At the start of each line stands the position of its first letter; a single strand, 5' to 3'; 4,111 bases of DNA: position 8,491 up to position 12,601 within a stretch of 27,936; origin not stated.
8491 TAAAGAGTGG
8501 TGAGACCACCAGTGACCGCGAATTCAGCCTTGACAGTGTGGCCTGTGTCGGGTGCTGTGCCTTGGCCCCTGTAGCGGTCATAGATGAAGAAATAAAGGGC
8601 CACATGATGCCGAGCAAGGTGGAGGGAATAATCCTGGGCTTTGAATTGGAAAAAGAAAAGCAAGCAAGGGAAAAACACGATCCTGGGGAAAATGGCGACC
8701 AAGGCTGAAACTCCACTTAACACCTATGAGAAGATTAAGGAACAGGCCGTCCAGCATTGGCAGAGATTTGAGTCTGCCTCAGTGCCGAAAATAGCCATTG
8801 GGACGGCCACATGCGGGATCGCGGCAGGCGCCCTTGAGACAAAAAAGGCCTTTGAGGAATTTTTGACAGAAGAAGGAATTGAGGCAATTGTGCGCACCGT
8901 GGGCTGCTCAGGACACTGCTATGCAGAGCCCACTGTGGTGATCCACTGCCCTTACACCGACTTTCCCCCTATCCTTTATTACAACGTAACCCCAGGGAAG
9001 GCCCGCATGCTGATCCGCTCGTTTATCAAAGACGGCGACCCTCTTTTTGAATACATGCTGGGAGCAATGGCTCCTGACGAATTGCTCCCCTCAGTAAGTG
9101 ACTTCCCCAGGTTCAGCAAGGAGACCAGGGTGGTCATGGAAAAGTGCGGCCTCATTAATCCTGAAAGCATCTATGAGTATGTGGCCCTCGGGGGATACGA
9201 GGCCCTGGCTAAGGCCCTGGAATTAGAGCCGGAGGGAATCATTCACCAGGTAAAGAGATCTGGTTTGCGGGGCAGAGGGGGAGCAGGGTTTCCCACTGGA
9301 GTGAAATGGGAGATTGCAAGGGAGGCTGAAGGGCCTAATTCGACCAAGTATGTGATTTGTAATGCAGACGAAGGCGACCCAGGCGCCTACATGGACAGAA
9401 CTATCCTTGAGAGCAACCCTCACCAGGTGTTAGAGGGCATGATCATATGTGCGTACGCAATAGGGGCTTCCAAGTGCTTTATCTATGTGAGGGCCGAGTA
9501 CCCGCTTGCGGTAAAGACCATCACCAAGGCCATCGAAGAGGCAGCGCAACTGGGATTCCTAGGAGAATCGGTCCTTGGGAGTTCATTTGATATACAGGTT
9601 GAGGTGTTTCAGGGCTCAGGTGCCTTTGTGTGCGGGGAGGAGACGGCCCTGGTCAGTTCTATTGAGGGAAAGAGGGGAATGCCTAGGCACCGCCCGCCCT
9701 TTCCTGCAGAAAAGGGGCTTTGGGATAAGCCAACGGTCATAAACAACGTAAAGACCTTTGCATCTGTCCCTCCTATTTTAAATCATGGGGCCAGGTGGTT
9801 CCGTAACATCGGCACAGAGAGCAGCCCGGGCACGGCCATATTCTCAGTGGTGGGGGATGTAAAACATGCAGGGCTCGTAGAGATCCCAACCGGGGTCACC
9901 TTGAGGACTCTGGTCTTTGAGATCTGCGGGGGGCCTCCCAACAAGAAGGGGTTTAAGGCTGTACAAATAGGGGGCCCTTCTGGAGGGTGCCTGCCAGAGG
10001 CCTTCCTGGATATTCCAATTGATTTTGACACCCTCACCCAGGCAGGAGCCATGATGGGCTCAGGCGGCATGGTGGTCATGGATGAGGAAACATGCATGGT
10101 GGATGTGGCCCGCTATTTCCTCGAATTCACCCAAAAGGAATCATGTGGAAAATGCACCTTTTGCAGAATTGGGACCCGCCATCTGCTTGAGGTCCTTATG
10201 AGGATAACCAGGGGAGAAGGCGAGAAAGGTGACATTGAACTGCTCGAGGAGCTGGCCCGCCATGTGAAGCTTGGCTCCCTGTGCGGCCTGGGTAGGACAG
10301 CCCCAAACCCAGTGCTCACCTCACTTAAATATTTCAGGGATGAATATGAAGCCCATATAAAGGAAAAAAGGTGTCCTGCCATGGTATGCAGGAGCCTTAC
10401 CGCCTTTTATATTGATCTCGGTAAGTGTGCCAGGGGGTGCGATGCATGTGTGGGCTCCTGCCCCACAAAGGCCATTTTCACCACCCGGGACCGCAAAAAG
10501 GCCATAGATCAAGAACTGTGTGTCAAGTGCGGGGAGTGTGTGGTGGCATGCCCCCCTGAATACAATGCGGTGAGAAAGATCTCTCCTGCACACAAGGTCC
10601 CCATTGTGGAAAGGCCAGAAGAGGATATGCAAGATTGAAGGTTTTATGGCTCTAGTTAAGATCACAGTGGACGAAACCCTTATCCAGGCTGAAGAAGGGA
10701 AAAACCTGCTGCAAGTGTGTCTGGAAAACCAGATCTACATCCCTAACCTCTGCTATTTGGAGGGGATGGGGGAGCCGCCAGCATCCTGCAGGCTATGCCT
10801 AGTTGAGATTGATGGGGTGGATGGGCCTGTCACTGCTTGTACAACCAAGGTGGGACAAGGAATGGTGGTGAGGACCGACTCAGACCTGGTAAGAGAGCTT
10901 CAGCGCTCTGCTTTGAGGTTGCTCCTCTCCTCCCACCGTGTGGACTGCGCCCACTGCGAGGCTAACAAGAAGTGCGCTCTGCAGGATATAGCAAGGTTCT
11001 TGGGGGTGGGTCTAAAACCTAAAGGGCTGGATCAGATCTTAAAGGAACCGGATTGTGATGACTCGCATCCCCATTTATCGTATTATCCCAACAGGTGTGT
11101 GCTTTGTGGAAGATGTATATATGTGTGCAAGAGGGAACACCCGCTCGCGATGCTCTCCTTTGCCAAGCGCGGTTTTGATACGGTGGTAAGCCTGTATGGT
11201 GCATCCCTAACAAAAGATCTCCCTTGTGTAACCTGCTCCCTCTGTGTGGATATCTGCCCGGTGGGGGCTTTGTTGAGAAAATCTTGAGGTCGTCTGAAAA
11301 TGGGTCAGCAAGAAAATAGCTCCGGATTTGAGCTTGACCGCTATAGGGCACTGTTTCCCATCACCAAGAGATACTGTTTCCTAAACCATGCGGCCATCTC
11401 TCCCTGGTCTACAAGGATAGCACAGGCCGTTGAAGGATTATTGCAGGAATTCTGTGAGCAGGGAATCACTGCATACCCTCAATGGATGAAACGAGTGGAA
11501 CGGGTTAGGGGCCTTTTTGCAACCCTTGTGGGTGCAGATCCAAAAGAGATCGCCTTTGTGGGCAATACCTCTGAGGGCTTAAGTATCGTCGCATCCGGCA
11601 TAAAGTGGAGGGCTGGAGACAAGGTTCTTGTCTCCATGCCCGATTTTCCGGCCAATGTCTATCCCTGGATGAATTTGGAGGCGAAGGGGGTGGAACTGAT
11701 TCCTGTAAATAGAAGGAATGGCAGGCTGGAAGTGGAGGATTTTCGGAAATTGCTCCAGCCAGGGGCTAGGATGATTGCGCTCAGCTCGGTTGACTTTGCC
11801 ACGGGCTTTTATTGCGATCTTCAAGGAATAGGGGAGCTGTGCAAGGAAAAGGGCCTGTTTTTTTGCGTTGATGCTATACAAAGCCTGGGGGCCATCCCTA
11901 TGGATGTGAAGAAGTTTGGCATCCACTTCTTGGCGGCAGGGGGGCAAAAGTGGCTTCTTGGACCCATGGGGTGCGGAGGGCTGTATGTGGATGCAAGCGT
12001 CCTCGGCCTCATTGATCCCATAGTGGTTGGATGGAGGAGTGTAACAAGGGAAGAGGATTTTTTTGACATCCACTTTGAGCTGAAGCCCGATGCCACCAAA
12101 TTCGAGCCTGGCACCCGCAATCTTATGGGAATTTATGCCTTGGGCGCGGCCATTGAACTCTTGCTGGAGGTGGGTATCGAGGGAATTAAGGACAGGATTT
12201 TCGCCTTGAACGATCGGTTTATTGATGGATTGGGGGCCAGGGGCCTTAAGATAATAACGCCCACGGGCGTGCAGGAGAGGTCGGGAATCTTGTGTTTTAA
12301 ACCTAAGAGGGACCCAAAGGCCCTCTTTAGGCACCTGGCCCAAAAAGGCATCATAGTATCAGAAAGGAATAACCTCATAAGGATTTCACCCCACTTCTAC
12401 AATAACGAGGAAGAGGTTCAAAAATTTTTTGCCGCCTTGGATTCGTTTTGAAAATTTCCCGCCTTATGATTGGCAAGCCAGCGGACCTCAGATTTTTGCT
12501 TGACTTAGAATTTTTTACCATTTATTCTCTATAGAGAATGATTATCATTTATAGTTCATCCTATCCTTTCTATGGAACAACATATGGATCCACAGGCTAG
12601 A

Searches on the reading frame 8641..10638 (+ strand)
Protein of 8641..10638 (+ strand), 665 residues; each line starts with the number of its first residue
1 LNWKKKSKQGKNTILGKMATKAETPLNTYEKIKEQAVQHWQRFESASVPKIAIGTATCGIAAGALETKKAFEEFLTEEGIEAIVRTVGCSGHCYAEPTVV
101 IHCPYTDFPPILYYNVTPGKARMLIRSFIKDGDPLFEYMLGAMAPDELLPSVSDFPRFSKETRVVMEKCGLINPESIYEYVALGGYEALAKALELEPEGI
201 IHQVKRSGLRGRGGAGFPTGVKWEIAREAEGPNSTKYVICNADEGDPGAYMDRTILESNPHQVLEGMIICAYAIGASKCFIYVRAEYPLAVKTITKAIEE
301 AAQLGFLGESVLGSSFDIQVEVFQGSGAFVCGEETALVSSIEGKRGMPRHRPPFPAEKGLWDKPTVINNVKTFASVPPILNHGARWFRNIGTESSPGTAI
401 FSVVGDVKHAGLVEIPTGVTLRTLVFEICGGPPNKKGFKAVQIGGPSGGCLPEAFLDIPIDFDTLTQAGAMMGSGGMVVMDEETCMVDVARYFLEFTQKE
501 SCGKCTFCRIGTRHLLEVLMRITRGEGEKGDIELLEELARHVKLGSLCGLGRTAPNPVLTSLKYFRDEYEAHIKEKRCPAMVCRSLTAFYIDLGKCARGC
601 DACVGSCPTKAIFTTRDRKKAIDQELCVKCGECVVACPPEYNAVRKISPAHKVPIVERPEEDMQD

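Call 9: search_protein_families(library=pfam, proteins=[window:8641-10638:+], max_evalue=0.001)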
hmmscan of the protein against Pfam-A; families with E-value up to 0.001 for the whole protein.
window:8641-10638:+ (665 aa): 10 families
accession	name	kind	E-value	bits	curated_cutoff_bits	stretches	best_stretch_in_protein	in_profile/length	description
PF01512.22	Complex1_51K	-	2.6e-49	167.4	31.2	1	204-377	1-149/150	Nuo51 FMN-binding domain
PF10589.14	NADH_4Fe-4S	-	2e-34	117.8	23.5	1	488-572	1-85/85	NADH-ubiquinone oxidoreductase-F iron-sulfur binding region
PF13237.11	Fer4_10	-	5.2e-07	29.9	25.5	1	590-638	3-53/53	4Fe-4S dicluster domain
PF12797.12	Fer4_2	-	3.8e-06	27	24.5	1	619-638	2-21/22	4Fe-4S binding domain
PF12837.12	Fer4_6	-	8.2e-06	26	25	1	621-642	3-22/24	4Fe-4S binding domain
PF12838.12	Fer4_7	-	2.4e-05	25.1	27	1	598-639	3-50/52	4Fe-4S dicluster domain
PF14697.11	Fer4_21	-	2.5e-05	24.8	35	0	621-651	2-32/59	4Fe-4S dicluster domain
PF13187.11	Fer4_9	-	0.00012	22.5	27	1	596-638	2-48/52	4Fe-4S dicluster domain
PF00037.32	Fer4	-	0.00012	22.2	21.1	1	622-638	3-19/24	4Fe-4S binding domain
PF10531.15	SLBB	-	0.00025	21.2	27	1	401-447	2-51/55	SLBB domain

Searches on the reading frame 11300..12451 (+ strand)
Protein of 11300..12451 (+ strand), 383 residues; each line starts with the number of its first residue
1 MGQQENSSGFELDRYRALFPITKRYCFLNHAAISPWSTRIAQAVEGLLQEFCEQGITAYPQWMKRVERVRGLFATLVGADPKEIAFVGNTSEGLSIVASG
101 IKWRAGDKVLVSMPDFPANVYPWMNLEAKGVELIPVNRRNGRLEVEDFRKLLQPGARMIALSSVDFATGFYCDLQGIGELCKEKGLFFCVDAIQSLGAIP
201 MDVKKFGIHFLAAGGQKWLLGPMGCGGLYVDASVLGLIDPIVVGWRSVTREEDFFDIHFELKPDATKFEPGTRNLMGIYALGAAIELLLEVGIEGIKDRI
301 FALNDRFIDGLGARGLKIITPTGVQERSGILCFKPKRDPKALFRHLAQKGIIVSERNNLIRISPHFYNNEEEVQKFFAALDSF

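Call 9: search_protein_families(library=pfam, proteins=[window:11300-12451:+], max_evalue=0.001)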
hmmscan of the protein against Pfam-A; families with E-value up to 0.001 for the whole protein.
window:11300-12451:+ (383 aa): 3 families
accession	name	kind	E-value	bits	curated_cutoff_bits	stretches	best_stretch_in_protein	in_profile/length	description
PF00266.25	Aminotran_5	-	2.4e-51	175.3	21.5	1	60-376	39-371/371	Aminotransferase class-V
PF22580.2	KYNU_C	-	8.4e-07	29.4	27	1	296-380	1-90/90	Kynureninase C-terminal domain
PF01041.23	DegT_DnrJ_EryC1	-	5.6e-06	26.2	19.8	1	67-199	27-153/360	DegT/DnrJ/EryC1/StrS aminotransferase family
